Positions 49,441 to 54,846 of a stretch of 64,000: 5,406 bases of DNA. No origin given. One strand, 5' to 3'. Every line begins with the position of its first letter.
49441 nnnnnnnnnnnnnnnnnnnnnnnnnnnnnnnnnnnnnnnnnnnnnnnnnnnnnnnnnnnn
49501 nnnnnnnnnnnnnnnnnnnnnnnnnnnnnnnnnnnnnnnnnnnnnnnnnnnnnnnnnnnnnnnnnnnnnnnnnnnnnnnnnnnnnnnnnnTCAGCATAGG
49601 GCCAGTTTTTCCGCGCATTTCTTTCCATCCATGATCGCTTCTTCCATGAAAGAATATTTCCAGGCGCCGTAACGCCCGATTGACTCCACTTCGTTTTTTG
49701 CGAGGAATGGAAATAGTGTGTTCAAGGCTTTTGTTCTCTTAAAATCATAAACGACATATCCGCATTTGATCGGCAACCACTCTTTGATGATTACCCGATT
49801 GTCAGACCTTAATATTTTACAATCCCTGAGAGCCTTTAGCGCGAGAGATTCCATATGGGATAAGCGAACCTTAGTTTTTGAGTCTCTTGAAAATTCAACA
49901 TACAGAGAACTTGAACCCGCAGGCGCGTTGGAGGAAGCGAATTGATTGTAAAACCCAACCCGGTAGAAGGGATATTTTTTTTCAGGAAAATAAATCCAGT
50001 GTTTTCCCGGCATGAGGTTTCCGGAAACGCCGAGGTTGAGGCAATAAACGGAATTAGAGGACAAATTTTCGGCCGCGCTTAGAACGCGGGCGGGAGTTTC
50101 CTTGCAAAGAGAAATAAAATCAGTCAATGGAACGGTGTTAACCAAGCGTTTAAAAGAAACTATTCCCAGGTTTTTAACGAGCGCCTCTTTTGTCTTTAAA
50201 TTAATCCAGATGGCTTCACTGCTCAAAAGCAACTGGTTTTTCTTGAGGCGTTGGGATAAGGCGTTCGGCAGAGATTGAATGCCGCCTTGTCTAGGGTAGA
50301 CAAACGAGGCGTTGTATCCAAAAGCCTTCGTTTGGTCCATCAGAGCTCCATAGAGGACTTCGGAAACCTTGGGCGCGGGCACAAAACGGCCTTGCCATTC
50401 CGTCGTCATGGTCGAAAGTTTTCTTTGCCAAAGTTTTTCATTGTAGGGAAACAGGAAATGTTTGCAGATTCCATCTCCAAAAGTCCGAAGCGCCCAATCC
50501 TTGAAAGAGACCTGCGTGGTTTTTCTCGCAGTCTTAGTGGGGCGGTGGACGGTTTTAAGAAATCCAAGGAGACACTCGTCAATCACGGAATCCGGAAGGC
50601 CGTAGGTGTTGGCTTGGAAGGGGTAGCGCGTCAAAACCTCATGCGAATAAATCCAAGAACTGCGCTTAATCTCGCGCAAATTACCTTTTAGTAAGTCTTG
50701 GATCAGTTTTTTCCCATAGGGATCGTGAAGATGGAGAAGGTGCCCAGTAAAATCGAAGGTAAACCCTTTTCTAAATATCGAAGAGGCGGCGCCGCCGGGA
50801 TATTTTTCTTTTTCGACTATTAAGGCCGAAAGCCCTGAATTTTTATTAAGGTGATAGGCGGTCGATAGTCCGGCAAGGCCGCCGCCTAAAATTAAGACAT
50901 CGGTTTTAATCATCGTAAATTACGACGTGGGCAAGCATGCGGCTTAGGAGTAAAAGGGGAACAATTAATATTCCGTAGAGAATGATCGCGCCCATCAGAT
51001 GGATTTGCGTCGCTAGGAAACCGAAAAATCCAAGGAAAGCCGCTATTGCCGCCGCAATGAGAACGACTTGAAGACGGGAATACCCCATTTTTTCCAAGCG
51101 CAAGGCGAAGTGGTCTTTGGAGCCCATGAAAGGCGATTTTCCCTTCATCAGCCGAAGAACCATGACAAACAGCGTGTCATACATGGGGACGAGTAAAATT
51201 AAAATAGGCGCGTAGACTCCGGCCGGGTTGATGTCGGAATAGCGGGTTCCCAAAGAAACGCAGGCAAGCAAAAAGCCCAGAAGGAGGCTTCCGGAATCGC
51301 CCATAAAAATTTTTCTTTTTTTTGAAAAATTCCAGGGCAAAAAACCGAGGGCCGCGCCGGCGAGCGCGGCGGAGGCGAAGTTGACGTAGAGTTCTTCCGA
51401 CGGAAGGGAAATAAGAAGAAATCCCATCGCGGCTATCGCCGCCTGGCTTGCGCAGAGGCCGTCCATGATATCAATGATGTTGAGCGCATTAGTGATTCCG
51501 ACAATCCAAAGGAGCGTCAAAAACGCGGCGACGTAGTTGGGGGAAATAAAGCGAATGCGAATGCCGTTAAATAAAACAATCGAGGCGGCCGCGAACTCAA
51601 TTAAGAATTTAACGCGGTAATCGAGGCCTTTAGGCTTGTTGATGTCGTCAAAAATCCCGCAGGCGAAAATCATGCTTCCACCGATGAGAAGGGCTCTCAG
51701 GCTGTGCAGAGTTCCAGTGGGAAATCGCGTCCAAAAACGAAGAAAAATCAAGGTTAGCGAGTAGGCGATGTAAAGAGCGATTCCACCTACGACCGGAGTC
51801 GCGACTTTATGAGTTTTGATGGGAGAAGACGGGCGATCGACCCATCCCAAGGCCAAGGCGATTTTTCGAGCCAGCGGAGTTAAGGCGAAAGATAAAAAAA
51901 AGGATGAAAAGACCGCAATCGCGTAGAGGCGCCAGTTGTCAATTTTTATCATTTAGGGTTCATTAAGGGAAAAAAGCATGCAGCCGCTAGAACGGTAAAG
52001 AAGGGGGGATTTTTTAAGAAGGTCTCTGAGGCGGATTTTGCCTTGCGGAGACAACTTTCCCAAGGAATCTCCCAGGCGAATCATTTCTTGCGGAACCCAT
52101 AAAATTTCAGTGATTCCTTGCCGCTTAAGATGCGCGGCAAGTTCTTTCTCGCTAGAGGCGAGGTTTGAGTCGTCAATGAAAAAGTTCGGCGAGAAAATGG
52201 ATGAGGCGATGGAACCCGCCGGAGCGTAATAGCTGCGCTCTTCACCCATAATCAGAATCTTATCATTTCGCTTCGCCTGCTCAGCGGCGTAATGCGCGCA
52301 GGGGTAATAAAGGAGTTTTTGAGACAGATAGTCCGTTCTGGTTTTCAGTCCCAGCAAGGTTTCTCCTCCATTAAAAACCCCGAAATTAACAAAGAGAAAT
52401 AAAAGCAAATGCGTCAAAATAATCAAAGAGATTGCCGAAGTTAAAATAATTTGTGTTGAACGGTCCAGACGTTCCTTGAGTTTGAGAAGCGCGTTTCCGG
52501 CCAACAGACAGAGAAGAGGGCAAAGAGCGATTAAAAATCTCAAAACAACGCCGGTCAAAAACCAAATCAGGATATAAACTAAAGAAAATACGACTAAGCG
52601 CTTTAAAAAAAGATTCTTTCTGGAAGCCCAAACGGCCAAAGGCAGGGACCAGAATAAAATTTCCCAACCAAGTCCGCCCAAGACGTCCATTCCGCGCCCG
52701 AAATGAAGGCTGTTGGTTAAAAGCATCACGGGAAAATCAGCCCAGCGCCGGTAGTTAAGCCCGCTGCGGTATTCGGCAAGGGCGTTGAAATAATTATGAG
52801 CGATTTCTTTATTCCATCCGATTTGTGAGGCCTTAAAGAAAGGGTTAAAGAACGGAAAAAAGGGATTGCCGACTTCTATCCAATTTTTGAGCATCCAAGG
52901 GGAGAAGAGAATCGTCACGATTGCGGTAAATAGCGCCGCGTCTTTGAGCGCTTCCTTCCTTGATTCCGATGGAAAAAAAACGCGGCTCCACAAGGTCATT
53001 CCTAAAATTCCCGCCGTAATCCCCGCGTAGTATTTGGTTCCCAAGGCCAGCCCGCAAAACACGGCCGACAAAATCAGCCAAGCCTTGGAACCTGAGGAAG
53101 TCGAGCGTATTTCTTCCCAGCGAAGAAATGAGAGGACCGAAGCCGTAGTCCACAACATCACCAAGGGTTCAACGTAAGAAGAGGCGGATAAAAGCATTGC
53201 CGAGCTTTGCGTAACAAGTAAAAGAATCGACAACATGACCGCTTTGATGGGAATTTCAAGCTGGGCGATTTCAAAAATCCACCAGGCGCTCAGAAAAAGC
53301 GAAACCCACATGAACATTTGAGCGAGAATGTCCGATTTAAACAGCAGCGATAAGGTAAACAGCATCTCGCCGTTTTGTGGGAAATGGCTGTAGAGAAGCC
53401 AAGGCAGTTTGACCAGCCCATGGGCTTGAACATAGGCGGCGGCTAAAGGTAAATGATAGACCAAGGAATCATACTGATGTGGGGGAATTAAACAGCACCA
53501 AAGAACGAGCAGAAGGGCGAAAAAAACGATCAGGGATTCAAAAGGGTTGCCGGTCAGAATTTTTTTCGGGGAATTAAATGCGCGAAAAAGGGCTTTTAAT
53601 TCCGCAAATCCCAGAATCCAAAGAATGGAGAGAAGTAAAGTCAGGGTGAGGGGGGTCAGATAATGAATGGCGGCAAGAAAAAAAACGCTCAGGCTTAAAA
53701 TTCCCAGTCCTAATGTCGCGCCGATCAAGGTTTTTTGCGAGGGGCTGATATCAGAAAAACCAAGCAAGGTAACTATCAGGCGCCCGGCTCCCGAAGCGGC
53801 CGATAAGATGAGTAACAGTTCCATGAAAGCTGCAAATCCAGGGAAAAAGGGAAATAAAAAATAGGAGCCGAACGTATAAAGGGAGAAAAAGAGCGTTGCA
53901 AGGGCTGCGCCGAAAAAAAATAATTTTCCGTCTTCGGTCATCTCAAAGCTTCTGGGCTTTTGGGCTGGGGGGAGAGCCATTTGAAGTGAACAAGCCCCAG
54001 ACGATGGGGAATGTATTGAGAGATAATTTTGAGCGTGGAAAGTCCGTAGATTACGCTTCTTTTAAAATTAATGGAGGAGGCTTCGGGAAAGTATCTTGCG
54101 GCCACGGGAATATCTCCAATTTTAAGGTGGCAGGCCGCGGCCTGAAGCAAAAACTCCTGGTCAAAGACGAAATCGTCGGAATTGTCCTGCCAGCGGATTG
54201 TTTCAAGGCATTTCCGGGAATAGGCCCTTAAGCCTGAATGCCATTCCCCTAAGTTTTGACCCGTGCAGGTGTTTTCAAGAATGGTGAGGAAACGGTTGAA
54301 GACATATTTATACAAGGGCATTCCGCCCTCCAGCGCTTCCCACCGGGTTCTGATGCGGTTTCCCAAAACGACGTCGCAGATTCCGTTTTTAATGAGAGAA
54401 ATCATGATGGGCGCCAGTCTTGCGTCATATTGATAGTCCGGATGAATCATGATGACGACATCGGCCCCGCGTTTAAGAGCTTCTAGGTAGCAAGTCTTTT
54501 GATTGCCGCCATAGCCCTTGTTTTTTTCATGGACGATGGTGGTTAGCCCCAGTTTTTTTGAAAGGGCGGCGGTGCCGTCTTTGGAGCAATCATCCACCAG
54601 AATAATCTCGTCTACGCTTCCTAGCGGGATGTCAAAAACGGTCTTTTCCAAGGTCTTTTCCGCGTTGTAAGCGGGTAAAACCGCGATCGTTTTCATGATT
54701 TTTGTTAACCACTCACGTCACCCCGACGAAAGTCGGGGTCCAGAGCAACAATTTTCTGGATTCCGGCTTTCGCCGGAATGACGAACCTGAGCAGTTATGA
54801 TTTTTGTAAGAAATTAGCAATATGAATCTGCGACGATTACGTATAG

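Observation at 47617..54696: queC-queE embedded at the end of a glycosyltransferase operon together with a DEDDh exonuclease; no queD, queF or tgt in view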

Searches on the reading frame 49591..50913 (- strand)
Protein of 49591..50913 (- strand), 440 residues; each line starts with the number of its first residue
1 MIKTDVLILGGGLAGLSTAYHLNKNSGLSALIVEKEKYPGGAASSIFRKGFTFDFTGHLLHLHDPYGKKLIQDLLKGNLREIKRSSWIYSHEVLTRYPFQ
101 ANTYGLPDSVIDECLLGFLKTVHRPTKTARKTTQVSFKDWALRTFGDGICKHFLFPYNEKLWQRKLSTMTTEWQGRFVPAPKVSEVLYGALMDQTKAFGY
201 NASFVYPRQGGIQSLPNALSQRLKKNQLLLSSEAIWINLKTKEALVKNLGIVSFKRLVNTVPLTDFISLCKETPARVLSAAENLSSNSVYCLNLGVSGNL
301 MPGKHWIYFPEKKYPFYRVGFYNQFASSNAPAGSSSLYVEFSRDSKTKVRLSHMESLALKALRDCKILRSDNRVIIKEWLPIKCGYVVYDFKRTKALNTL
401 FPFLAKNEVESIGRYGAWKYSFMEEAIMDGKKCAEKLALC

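Call 3: search_protein_families(library=pfam, proteins=[window:49591-50913:-], max_evalue=0.01)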
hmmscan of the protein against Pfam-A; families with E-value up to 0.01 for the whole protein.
window:49591-50913:- (440 aa): 8 families
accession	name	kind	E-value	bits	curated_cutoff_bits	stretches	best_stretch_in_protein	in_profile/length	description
PF01593.30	Amino_oxidase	-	3.6e-13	50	19.8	1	13-436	1-441/443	Flavin containing amine oxidoreductase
PF13450.12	NAD_binding_8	-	7.4e-13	49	21.9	1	8-68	1-62/68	NAD(P)-binding Rossmann-like domain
PF01266.30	DAO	-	1.1e-08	35.5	27.9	1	5-45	1-40/353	FAD dependent oxidoreductase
PF00890.30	FAD_binding_2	-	7.8e-06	25.8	20.4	1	5-42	1-37/414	FAD binding domain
PF01946.23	Thi4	-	9.4e-06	25.5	26.2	1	2-43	16-57/235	Thi4 family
PF12831.13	FAD_oxidored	-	0.00017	21.5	27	1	5-50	1-45/416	FAD dependent oxidoreductase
PF01494.25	FAD_binding_3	-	0.0021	17.8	22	1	3-37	1-34/349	FAD binding domain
PF07992.20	Pyr_redox_2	-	0.0057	16.5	26.1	1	5-37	2-34/291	Pyridine nucleotide-disulphide oxidoreductase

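Call 4: search_protein_families(library=ncbifam, proteins=[window:49591-50913:-], max_evalue=0.01)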
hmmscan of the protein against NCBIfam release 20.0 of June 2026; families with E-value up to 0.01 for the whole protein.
window:49591-50913:- (440 aa): 52 families (the best 25 are shown)
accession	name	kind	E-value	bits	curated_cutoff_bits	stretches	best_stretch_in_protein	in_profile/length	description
NF005548.0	PRK07208.1-4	equivalog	3.9e-40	137.9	389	1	3-435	3-448/488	hypothetical protein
NF005547.0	PRK07208.1-3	equivalog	3.1e-35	121.8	380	1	4-436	5-440/465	hypothetical protein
NF005545.0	PRK07208.1-1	equivalog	4e-23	81.6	451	1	3-434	7-458/504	hypothetical protein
NF005560.0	PRK07233.1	equivalog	3.3e-16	59.2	252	1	5-348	2-337/435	hypothetical protein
NF005546.0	PRK07208.1-2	equivalog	2.2e-11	43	418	1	3-61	4-62/527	hypothetical protein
TIGR02734.1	crtI_fam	subfamily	9.1e-10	37.8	238.1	1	7-55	2-49/504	phytoene desaturase family protein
NF058655.1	CrtID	equivalog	8.2e-08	31.5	640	1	6-55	1-49/478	bifunctional phytoene desaturase/3,4-desaturase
NF005549.0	PRK07208.1-5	equivalog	1.4e-07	30.3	587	0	3-64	4-68/534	hypothetical protein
TIGR02733.1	desat_CrtD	equivalog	3.8e-07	29.1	549.7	1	4-55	2-52/492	C-3',4' desaturase CrtD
NF009081.0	PRK12416.1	equivalog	2.6e-06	26.7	702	1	5-110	3-114/466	protoporphyrinogen oxidase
NF008843.0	PRK11883.1-3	equivalog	2.9e-06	26.7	406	1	6-74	4-75/424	protoporphyrinogen oxidase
TIGR03467.1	HpnE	equivalog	3.1e-06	26.8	283.05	1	6-60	1-56/430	hydroxysqualene dehydroxylase HpnE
TIGR00562.1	proto_IX_ox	equivalog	5.4e-06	25.3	97.85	1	3-55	2-55/470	protoporphyrinogen oxidase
NF042421.1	hydcarot_desat_CrtD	equivalog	6.3e-06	24.9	500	1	6-63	4-60/487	1-hydroxycarotenoid 3,4-desaturase CrtD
NF008845.0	PRK11883.1-5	equivalog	7.9e-06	24.4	560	1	3-107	4-114/468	protoporphyrinogen oxidase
TIGR00031.1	UDP-GALP_mutase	equivalog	1.1e-05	24.6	303.75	1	5-176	3-174/378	UDP-galactopyranose mutase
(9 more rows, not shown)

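Call 43: search_protein_families(library=padloc, proteins=[window:49591-50913:-], max_evalue=0.001)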
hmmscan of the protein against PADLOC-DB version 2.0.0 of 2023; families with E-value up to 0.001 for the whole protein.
window:49591-50913:- (440 aa): 1 family
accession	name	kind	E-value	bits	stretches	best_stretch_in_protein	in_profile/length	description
PDLC01086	C3a186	-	4.5e-12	44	1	6-435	3-378/384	"C-3?,4? desaturase"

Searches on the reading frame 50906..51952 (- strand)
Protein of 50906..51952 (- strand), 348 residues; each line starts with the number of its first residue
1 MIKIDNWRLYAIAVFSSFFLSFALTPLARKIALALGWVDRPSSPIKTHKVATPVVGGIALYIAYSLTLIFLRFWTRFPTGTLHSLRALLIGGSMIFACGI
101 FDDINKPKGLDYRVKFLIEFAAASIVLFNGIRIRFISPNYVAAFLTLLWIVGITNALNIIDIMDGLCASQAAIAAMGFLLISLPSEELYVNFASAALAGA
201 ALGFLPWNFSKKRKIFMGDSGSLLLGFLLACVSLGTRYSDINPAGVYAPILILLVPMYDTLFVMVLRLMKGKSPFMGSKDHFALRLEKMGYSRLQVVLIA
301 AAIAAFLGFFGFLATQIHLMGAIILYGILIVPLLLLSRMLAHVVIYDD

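Call 3: search_protein_families(library=pfam, proteins=[window:50906-51952:-], max_evalue=0.01)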
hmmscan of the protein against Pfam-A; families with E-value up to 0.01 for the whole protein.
window:50906-51952:- (348 aa): 1 family
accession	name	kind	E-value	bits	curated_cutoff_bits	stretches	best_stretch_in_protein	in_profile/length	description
PF00953.26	Glycos_transf_4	-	2e-31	109.6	27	1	87-234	3-157/160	Glycosyl transferase family 4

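Call 4: search_protein_families(library=ncbifam, proteins=[window:50906-51952:-], max_evalue=0.01)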
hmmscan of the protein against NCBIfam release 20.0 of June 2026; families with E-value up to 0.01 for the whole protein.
window:50906-51952:- (348 aa): 3 families
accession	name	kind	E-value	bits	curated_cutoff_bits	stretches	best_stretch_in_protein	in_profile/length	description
TIGR02380.1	ECA_wecA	exception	5.3e-33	114.6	326.05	1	13-334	3-328/346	UDP-N-acetylglucosamine--undecaprenyl-phosphate N-acetylglucosaminephosphotransferase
NF053644.1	MraY_archaea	equivalog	7.2e-16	58.4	450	1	140-257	180-289/340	pseudomurein biosynthesis MraY family phospho-N-acetylmuramoyl-pentapeptide-transferase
TIGR00445.1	mraY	equivalog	2.3e-11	43.7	192.05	1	46-237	29-246/321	phospho-N-acetylmuramoyl-pentapeptide-transferase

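Call 43: search_protein_families(library=padloc, proteins=[window:50906-51952:-], max_evalue=0.001)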
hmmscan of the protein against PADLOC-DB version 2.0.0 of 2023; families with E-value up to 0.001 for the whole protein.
window:50906-51952:- (348 aa): 0 families

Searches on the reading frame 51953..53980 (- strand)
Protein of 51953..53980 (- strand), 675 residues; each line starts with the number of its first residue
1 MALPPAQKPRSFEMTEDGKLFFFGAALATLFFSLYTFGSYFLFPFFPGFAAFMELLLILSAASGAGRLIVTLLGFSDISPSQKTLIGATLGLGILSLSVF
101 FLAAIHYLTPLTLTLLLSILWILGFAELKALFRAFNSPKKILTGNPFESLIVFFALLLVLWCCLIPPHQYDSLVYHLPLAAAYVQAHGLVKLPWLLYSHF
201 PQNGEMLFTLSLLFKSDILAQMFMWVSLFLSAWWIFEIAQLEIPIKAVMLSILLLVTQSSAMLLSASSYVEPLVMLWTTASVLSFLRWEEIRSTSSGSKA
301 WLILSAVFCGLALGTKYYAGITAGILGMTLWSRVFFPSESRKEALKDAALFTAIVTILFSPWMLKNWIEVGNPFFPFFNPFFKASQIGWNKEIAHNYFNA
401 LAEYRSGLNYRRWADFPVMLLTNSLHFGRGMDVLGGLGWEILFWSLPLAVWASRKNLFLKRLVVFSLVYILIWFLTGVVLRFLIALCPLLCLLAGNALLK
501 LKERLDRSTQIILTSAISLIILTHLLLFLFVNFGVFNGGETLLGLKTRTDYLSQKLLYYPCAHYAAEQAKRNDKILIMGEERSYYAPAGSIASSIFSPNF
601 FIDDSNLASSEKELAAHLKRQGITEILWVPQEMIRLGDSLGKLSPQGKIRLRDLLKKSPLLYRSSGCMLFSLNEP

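Call 3: search_protein_families(library=pfam, proteins=[window:51953-53980:-], max_evalue=0.01)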
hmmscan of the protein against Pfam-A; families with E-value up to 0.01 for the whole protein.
window:51953-53980:- (675 aa): 1 family
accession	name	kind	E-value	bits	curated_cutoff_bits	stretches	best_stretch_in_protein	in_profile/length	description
PF02366.24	PMT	-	9.1e-08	32.4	22.7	1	239-357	105-225/245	Dolichyl-phosphate-mannose-protein mannosyltransferase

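Call 4: search_protein_families(library=ncbifam, proteins=[window:51953-53980:-], max_evalue=0.01)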
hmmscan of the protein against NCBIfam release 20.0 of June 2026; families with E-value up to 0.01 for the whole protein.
window:51953-53980:- (675 aa): 1 family
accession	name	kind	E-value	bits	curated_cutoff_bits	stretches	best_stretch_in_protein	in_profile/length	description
NF047510.1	LIC_10190_fam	subfamily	3.1e-13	49.3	100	1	52-484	4-423/424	LIC_10190 family membrane protein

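Call 43: search_protein_families(library=padloc, proteins=[window:51953-53980:-], max_evalue=0.001)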
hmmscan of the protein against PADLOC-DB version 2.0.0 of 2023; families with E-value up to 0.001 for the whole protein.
window:51953-53980:- (675 aa): 0 families

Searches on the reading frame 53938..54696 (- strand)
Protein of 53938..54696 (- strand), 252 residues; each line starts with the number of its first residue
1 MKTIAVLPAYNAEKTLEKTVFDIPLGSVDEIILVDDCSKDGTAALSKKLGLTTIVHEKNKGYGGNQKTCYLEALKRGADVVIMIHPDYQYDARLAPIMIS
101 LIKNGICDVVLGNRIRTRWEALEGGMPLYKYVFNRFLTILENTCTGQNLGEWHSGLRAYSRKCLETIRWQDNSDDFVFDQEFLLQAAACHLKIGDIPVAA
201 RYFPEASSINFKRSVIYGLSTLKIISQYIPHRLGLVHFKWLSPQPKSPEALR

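Call 3: search_protein_families(library=pfam, proteins=[window:53938-54696:-], max_evalue=0.01)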
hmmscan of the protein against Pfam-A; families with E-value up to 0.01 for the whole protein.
window:53938-54696:- (252 aa): 1 family
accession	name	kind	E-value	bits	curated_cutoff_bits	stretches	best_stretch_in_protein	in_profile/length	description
PF00535.33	Glycos_transf_2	-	3.1e-17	63.5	23.3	1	6-167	3-167/168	Glycosyl transferase family 2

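Call 4: search_protein_families(library=ncbifam, proteins=[window:53938-54696:-], max_evalue=0.01)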
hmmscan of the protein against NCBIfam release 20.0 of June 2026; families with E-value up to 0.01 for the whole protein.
window:53938-54696:- (252 aa): 9 families
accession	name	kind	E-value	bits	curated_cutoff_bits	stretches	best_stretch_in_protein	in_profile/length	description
TIGR04182.1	glyco_TIGR04182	equivalog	1.1e-15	57.8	325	1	5-210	4-200/293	S-layer glycoprotein N-glycosyltransferase AglJ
NF041391.1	DPhHxTase_Halo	equivalog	2e-15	56.4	375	1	9-198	3-181/213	dolichyl-phosphate hexose transferase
NF058614.1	PPMAGASynPpgS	equivalog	2.9e-15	56.3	370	1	5-203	4-199/226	polyprenyl-phospho-N-acetylgalactosaminyl synthase PpgS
NF047588.1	GlcsyltransPgfSStrep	equivalog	4e-06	26.3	500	1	1-168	1-168/308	glycosyltransferase PgfS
NF007986.1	PRK10714.1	equivalog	7e-06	25.3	529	1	5-167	10-172/316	undecaprenyl-phosphate 4-deoxy-4-formamido-L-arabinose transferase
NF010496.0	PRK13915.1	equivalog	2.6e-05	23.5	262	1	5-57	35-92/307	glucosyl-3-phosphoglycerate synthase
TIGR04283.1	glyco_like_mftF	equivalog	3.3e-05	23.6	182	1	6-96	4-91/221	TIGR04283 family arsenosugar biosynthesis glycosyltransferase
TIGR03937.1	PgaC_IcaA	equivalog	0.00028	20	422.3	1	6-119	50-169/407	poly-beta-1,6-N-acetyl-D-glucosamine synthase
NF047683.1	TeichurnBiosyTuaG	equivalog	0.00073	19.3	400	1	6-46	11-53/252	teichuronic acid biosynthesis protein TuaG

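Call 43: search_protein_families(library=padloc, proteins=[window:53938-54696:-], max_evalue=0.001)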
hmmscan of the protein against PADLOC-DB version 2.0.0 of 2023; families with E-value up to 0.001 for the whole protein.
window:53938-54696:- (252 aa): 0 families
